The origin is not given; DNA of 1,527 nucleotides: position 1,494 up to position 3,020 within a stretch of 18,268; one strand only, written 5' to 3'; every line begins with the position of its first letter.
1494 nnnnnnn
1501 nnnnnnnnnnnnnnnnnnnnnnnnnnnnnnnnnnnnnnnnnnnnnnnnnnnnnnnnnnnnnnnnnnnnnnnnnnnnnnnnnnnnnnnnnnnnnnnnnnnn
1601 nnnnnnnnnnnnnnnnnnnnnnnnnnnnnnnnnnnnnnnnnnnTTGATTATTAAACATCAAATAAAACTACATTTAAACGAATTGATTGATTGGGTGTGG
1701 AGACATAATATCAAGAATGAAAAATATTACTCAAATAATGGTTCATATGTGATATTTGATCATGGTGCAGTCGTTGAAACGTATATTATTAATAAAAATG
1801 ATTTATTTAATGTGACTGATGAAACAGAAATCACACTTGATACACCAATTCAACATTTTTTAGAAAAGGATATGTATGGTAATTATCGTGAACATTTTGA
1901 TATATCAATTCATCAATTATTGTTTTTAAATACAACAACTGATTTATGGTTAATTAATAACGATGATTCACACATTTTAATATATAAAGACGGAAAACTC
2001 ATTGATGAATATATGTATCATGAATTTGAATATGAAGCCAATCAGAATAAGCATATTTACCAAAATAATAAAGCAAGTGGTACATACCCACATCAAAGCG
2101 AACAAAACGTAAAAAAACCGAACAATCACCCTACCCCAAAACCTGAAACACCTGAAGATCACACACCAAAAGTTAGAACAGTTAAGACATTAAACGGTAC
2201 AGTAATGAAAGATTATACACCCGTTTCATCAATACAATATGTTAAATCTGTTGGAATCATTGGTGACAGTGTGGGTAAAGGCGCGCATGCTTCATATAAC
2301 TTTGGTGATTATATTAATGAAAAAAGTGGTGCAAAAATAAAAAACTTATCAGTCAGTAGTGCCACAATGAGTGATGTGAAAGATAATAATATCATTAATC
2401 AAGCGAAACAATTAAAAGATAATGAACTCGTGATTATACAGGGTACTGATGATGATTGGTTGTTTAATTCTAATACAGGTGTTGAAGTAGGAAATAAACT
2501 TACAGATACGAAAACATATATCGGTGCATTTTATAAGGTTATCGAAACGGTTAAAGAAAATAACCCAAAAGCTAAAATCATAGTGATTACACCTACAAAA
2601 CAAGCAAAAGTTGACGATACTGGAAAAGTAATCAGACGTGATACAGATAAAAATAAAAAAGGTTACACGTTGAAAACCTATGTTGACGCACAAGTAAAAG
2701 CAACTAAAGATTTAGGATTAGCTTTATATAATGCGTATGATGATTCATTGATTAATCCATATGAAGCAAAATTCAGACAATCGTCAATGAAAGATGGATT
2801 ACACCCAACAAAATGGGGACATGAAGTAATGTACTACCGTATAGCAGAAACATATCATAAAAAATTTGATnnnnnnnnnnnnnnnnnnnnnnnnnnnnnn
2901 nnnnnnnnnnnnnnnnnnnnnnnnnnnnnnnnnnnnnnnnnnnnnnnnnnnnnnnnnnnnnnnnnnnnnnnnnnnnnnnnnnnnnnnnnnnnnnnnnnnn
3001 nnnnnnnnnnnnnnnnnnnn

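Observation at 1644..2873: SGNH/GDSL esterase fused to an unknown N-terminal domain, encoded in the early/replication arm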

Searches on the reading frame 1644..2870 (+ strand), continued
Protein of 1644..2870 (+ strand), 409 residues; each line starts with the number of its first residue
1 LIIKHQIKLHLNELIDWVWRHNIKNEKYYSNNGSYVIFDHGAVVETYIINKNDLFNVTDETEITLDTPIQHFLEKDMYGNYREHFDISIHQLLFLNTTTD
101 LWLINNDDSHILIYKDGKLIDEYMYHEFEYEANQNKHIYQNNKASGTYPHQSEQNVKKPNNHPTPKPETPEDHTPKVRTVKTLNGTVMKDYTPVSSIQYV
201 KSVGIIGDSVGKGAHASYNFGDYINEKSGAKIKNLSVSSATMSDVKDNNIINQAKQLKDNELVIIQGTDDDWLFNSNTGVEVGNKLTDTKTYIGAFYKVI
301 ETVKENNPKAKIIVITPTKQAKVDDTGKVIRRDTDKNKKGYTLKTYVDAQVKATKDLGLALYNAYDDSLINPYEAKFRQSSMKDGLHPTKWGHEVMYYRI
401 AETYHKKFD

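Call 41: predict_structure(alignment_id=A1)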
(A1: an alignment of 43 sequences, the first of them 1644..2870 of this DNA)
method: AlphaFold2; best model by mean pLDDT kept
length: 409 residues; sequences in the alignment: 43
mean_pLDDT: 68.0   pTM: 0.60
mean pLDDT of the five models: 68.0, 66.9, 66.8, 66.8, 65.4
residues with pLDDT >= 90: 193; 70-90: 37; 50-70: 8; < 50: 171
segments of 3 or more residues with pLDDT < 50: 1-119, 121-172
pLDDT, mean of each block of 10 residues (from residue 1): 26 42 40 35 33 25 26 31 33 31 39 44 34 26 26 34 44 67 73 92 97 91 95 97 95 97 97 93 89 98 97 97 92 96 98 97 95 88 92 94 96
secondary structure, 60 per line:
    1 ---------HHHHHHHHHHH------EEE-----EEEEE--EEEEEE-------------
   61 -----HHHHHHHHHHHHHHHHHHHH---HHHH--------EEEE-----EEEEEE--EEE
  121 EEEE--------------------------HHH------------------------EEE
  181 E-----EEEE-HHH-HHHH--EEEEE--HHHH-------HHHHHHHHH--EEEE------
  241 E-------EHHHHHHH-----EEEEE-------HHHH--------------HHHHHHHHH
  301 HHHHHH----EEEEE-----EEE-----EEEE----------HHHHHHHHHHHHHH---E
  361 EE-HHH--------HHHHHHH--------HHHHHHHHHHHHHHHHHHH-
elements in order: H10-20 E27-29 E35-39 E42-47 H66-85 H89-92 E101-104 E110-115 E118-124 E178-181 E187-190 H196-199 E202-206 H209-212 H220-228 E231-234 H250-256 E262-266 H274-277 H292-306 E311-315 E321-323 E329-332 H343-356 E360-362 H375-381 H390-408

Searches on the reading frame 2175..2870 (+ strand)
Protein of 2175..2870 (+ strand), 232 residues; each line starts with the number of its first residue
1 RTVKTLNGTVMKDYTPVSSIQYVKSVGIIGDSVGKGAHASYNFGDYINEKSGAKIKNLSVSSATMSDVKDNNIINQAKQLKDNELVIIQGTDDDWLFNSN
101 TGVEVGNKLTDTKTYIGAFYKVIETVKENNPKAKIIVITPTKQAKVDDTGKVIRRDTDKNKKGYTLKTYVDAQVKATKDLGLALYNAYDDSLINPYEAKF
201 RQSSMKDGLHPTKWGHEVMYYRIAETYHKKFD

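Call 18: search_dna_similar(query=window:2175-2870:+, collection=phages, mode=protein, max_evalue=0.001, rows=spread, max_rows=40)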
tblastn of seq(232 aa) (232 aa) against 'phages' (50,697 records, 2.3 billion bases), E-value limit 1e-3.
Records with a match: 285; places in all: 287; records where one place covers at least 80% of the query: 282.
Best place of each record, by identity: 90-95% 19; 80-90% 1; 60-80% 1; <60% 264.
By first word of the organism name: Staphylococcus 275; Lactobacillus 2; Streptococcus 2; Bacteriophage 2; Clostridium 2; Phietavirus 1; Xanthomonas 1.
By host as written in the record: Staphylococcus aureus 83; - 37; Staphylococcus epidermidis 15; Staphylococcus pseudintermedius 15; Staphylococcus sp. 13; Staphylococcus aureus RN4220 7; Staphylococcus aureus subsp. aureus RN4220 6; Staphylococcus pseudintermedius E140 5; and 65 more.
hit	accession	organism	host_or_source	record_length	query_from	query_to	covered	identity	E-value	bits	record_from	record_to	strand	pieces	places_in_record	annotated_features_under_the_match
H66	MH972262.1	Staphylococcus phage Pontiff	Staphylococcus epidermidis RP62A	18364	1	232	100%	94.0%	4e-144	449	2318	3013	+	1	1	SGNH/GDSL hydrolase family protein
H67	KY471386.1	Staphylococcus phage St 134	Staphylococcus epidermidis CEMTC 2044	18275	1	232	100%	93.5%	4e-144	449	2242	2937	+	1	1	hydrolase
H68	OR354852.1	Staphylococcus phage S-CoN_Ph29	Staphylococcus sp.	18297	1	232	100%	93.1%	8e-143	446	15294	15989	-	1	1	virion structural protein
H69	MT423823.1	Staphylococcus virus pSp_SNUABM-J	Staphylococcus pseudintermedius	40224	1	228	98%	49.3%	3e-67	229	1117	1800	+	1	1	putative minor structural protein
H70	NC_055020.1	Staphylococcus phage SN8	Staphylococcus pseudintermedius E140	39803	1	228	98%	48.5%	4e-66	226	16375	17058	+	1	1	tail fiber protein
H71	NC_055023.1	Staphylococcus phage SP276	Staphylococcus pseudintermedius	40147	1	228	98%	48.5%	4e-66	226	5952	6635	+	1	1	tail fiber protein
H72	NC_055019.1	Staphylococcus phage phiSP44-1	canine skin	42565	1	228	98%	48.5%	4e-66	226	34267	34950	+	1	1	tail fiber protein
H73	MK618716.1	Staphylococcus phage Sebago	Staphylococcus aureus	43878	1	232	100%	47.1%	1e-63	219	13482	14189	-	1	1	SGNH/GDSL hydrolase family protein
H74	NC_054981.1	Staphylococcus phage vB_SauS-SAP27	Staphylococcus aureus subsp. aureus ...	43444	1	232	100%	46.6%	1e-61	213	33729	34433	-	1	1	minor head protein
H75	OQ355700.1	Staphylococcus phage vB_SepS_BE21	Staphylococcus epidermidis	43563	1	228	98%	47.4%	4e-60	209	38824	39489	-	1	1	minor head protein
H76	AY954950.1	Staphylococcus phage 187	-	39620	1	228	98%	47.2%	2e-59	207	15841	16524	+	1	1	ORF008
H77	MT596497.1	Staphylococcus phage 456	Staphylococcus epidermidis 414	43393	1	228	98%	46.9%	8e-60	208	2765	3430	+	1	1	hypothetical protein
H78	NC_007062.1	Staphylococcus phage 52A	Staphylococcus aureus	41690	1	232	100%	46.0%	2e-62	216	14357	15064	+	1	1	minor head protein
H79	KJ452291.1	Staphylococcus phage 3MRA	Staphylococcus aureus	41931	1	232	100%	46.0%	5e-62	214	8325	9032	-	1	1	minor structural protein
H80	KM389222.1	Staphylococcus phage Phi05_2289 M, S, UV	-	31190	1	232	100%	46.0%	7e-62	214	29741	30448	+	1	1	record has no annotation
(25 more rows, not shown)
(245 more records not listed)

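Call 45: search_solved_structures(query=window:2199-2870:+, max_evalue=10, show_alignments=5)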
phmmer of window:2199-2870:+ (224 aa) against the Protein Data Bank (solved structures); distinct sequences matched with E-value up to 10: 12.
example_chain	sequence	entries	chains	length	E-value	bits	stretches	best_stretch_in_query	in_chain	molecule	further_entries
8egr_K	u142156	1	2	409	4.3e-140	467.8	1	1-224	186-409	SGNH_hydro domain-containing protein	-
6v8i_AE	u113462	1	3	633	3.4e-57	196.9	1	1-221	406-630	Tail-Associated Lysin, gp59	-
7bxd_A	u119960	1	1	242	3.1e-10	43.5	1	44-216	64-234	GDSL-like protein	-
4q7q_A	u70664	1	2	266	0.0039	20.3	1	77-166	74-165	Lipolytic protein G-D-S-L family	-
4c1b_A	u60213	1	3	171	0.28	14.2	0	17-57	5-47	ORF1-ENCODED PROTEIN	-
2dr1_A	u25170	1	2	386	0.37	13.8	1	91-152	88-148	386aa long hypothetical serine aminotransferase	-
4ppy_A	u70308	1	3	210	0.42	13.7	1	162-221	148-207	Putative acylhydrolase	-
4hf7_A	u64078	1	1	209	0.42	13.6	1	147-220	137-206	Putative acylhydrolase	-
5aoe_A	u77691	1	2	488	0.57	13.2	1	60-128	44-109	PNEUMOLYSIN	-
3c0d_A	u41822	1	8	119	0.62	13.1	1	3-74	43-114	Putative nitrite reductase NADPH (Small subunit) oxidoreductase protein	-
3dc7_A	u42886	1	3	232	0.77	12.8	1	21-215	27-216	Putative uncharacterized protein lp_3323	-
7bqd_A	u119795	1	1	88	0.93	12.5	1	110-146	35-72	NF8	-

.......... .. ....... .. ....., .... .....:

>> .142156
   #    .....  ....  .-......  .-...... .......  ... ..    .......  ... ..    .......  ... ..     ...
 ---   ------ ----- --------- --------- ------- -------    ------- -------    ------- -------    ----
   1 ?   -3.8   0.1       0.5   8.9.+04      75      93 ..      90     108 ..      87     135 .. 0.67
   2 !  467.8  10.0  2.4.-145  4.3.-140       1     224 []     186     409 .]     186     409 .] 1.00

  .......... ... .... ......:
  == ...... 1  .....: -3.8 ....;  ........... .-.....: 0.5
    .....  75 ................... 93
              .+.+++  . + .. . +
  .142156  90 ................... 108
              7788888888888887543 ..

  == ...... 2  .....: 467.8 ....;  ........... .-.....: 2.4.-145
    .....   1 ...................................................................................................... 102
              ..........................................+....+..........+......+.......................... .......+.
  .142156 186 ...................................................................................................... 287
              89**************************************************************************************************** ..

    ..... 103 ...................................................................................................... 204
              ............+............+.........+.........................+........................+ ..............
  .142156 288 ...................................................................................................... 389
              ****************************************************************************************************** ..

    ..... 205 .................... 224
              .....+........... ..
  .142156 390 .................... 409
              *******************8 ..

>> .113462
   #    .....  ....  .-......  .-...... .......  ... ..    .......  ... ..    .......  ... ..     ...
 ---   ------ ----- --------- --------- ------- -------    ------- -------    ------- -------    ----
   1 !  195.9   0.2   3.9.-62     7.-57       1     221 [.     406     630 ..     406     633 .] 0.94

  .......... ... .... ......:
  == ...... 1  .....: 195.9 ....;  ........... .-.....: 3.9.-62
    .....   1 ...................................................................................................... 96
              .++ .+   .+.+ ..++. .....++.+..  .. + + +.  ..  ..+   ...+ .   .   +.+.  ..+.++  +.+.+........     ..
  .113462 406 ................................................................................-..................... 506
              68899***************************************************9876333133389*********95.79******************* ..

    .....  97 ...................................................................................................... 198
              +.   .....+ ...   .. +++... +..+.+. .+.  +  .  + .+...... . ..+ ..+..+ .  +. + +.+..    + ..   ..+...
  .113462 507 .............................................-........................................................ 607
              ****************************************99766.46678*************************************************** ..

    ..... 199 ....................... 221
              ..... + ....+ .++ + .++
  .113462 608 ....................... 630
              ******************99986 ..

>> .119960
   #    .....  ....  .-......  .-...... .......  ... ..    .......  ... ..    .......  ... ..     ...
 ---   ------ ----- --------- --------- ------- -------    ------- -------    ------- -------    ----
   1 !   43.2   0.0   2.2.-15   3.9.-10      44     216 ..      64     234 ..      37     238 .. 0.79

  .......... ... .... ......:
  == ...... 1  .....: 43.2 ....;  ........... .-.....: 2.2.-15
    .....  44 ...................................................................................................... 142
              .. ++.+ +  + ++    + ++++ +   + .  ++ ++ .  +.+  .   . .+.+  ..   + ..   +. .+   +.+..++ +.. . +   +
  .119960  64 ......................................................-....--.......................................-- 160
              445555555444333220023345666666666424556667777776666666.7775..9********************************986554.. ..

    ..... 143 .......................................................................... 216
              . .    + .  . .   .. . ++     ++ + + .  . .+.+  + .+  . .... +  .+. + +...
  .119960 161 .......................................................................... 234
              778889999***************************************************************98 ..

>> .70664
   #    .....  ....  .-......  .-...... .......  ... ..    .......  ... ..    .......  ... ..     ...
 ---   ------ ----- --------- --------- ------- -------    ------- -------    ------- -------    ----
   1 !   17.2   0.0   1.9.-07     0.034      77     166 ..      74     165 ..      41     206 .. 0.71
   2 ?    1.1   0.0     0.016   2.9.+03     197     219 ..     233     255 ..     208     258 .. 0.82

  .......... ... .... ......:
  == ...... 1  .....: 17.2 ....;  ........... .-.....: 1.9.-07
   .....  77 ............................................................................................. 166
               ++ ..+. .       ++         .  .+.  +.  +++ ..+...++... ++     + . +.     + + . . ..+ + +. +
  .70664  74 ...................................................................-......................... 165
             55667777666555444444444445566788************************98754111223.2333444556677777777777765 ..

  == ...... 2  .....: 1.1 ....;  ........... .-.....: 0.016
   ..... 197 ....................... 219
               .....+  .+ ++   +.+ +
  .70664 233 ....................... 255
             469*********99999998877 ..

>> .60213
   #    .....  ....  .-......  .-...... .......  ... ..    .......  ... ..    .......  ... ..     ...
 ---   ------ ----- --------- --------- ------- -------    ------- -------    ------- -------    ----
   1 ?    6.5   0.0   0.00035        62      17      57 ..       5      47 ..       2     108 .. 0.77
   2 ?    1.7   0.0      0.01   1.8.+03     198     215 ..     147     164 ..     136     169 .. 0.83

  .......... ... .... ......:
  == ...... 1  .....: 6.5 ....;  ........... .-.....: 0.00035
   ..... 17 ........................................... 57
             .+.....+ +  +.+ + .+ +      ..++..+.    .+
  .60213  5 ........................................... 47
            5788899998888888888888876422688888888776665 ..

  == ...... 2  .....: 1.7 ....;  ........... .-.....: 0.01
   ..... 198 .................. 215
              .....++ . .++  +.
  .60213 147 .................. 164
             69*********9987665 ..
